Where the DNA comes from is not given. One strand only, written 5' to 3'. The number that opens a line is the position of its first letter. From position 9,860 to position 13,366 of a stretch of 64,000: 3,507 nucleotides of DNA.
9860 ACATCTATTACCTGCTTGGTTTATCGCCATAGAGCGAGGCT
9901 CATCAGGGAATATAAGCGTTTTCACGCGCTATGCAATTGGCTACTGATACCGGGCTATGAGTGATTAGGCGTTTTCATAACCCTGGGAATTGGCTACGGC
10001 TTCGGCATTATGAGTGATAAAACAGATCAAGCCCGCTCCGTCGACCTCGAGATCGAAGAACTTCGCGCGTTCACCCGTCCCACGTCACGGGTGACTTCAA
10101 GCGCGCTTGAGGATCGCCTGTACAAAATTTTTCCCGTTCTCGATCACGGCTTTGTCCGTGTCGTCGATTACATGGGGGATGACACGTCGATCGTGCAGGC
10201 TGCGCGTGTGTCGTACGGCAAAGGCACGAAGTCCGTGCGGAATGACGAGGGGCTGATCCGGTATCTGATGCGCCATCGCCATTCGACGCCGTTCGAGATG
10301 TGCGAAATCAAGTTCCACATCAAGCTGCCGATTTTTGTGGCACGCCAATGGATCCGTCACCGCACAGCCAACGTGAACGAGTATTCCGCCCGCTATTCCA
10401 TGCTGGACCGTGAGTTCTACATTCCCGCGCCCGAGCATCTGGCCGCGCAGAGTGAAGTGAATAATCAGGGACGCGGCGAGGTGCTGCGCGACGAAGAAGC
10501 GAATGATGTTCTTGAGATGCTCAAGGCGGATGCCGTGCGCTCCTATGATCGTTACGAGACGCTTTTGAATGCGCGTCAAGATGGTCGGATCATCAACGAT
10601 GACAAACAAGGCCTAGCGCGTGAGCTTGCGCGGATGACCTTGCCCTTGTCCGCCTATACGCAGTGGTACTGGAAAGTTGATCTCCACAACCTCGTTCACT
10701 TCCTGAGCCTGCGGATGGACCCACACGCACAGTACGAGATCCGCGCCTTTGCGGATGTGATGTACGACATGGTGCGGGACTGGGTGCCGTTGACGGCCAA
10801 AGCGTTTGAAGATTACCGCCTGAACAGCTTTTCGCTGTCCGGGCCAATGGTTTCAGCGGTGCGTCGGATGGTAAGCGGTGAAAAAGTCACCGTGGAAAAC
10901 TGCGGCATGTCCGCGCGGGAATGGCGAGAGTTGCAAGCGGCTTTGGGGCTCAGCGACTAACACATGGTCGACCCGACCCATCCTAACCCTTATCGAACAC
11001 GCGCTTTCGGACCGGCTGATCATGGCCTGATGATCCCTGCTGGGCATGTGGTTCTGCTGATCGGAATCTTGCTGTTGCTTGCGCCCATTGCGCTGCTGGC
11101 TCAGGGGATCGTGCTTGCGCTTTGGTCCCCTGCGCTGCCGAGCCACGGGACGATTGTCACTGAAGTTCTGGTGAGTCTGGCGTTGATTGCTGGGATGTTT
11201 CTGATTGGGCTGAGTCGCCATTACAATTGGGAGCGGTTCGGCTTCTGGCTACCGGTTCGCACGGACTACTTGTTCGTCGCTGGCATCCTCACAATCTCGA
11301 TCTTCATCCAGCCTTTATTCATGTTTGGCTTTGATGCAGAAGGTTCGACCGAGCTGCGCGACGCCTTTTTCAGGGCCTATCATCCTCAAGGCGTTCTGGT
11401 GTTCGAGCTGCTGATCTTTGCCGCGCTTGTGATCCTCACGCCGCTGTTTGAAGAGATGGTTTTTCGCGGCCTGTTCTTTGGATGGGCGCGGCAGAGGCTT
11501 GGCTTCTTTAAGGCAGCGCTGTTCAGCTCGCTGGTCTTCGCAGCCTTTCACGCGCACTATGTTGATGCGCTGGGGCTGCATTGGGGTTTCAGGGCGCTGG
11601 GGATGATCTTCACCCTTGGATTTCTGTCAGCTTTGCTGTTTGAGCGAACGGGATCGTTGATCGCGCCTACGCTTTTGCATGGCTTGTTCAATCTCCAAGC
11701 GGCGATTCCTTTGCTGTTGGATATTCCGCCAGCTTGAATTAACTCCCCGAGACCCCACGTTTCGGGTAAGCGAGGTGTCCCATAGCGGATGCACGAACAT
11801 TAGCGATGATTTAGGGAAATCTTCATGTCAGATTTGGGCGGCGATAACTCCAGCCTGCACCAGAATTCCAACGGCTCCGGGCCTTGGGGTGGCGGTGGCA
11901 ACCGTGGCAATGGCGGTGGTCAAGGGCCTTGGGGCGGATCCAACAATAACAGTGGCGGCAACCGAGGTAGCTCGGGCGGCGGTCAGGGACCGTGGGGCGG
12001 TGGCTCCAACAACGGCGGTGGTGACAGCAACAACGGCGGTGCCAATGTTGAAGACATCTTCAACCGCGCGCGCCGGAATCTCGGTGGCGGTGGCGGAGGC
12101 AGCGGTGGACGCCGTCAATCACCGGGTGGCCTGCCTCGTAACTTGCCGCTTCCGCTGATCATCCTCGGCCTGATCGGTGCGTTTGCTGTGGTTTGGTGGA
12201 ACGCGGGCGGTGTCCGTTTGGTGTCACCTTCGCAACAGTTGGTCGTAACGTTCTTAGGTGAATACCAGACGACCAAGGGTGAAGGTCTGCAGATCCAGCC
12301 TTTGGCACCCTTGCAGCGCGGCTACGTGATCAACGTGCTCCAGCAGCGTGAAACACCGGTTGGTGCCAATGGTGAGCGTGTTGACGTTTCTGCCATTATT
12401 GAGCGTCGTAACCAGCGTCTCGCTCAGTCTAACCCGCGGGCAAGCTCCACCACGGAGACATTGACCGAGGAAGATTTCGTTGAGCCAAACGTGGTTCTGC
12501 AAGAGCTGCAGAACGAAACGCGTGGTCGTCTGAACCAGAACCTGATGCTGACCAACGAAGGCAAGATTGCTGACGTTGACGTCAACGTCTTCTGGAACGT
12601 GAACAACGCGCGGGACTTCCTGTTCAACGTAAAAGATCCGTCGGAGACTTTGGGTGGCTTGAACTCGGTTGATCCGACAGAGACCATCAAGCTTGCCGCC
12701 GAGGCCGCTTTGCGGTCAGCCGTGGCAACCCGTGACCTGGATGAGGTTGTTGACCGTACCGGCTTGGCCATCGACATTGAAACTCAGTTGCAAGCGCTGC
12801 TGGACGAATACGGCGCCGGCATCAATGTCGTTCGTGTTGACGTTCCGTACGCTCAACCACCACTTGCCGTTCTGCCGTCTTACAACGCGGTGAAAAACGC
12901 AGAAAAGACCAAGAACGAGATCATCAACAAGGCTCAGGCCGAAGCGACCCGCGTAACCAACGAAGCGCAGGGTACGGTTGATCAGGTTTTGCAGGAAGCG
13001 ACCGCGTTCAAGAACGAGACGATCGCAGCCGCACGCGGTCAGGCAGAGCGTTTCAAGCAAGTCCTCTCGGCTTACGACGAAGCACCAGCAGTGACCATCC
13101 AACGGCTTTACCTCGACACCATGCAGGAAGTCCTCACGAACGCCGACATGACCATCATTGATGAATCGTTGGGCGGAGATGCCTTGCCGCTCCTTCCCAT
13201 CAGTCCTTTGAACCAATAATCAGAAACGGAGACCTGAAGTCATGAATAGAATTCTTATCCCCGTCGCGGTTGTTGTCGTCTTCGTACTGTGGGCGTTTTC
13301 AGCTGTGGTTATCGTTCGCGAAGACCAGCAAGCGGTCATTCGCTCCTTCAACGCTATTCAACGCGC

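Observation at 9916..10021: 53-bp modular tandem duplication spanning the thyX start codon, creating an upstream MSD-stop mini-ORF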

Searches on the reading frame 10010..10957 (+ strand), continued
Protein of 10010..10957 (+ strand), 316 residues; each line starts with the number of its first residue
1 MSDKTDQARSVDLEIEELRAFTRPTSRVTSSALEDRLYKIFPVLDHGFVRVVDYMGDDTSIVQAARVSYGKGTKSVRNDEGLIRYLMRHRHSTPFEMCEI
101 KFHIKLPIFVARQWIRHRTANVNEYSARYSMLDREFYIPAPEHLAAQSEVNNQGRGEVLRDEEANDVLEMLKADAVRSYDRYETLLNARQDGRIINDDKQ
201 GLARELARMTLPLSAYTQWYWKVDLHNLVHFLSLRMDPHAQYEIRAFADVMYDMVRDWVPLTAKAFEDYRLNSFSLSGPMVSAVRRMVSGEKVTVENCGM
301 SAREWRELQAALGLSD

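Call 27: find_encoding_contigs(protein=P0005, flank=700, max_places=10)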
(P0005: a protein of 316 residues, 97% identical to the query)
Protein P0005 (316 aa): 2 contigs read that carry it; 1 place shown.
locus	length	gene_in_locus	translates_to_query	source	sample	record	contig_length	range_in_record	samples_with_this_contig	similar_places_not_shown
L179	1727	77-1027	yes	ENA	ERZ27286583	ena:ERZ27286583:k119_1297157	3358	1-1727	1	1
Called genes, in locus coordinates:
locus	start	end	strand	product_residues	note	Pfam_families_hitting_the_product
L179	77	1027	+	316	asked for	PF02511:Thy1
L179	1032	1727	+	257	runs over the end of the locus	PF02517:Rce1-like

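Call 28: find_encoding_contigs(protein=P0006, flank=700, max_places=10)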
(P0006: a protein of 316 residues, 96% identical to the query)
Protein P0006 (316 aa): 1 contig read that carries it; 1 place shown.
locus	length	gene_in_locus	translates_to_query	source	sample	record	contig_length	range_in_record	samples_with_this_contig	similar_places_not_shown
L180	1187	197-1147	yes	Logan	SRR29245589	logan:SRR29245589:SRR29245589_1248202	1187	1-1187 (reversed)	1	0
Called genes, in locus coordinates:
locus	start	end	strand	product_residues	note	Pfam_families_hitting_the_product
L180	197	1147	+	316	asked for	PF02511:Thy1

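Call 29: find_encoding_contigs(protein=P0007, flank=700, max_places=10)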
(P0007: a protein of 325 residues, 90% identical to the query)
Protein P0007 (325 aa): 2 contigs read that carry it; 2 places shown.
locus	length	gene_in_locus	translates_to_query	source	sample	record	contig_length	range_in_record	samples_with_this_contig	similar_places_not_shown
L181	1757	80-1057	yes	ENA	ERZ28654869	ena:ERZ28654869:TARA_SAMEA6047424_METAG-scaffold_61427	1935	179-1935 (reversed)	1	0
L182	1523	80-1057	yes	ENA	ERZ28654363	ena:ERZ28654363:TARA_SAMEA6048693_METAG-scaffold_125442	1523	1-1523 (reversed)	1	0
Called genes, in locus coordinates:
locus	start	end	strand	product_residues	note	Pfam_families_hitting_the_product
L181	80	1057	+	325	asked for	PF02511:Thy1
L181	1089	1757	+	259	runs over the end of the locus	PF02517:Rce1-like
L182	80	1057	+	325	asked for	PF02511:Thy1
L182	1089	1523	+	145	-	?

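Call 30: find_encoding_contigs(protein=P0008, flank=700, max_places=10)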
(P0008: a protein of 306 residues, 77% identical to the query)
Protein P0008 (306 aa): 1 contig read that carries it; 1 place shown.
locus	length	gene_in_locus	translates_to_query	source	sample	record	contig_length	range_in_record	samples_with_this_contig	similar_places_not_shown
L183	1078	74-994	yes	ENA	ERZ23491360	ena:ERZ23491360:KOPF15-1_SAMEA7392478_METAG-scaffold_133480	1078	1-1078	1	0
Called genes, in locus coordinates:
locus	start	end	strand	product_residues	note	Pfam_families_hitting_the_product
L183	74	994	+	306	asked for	PF02511:Thy1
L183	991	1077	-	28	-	?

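Call 45: search_protein_families(library=pfam, proteins=[window:10010-10957:+])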
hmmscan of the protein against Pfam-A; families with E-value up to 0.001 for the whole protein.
window:10010-10957:+ (316 aa): 1 family
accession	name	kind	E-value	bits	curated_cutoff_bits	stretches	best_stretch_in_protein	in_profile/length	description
PF02511.20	Thy1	-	3e-58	197.2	24.8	1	50-260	1-190/191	Thymidylate synthase complementing protein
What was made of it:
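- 10010..10960 (+): thyX, flavin-dependent thymidylate synthase, 316 aa. No Shine-Dalgarno motif lies before the ATG. Pfam PF02511 scores 197 bits (call 45).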

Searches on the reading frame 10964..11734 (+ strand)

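Call 45: search_protein_families(library=pfam, proteins=[window:10964-11734:+])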
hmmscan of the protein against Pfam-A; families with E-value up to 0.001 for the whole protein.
window:10964-11734:+ (257 aa): 1 family
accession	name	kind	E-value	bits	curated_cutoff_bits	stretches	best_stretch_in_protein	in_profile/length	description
PF02517.21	Rce1-like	-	1.7e-17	63.9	22.4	1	148-244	4-92/93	Type II CAAX prenyl endopeptidase Rce1-like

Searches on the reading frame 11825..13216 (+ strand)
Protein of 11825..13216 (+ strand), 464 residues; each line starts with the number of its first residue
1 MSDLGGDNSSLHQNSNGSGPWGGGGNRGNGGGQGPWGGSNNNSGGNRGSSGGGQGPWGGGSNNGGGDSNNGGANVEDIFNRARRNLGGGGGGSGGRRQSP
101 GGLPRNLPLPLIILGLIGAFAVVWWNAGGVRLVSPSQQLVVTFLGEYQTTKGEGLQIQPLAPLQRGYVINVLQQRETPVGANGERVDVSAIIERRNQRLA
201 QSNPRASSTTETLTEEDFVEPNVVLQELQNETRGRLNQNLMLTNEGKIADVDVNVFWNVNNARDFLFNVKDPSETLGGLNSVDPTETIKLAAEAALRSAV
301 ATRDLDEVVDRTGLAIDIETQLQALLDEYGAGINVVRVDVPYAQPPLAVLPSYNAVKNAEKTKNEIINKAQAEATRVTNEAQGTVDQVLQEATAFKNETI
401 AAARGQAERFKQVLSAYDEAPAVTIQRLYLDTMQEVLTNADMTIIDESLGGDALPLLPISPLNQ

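Call 45: search_protein_families(library=pfam, proteins=[window:11825-13216:+])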
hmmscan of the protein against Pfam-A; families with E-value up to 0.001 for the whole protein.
window:11825-13216:+ (464 aa): 1 family
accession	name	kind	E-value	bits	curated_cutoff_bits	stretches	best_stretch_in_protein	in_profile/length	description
PF01145.31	Band_7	-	1.7e-15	57.9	23.6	1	133-374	3-176/176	SPFH domain / Band 7 family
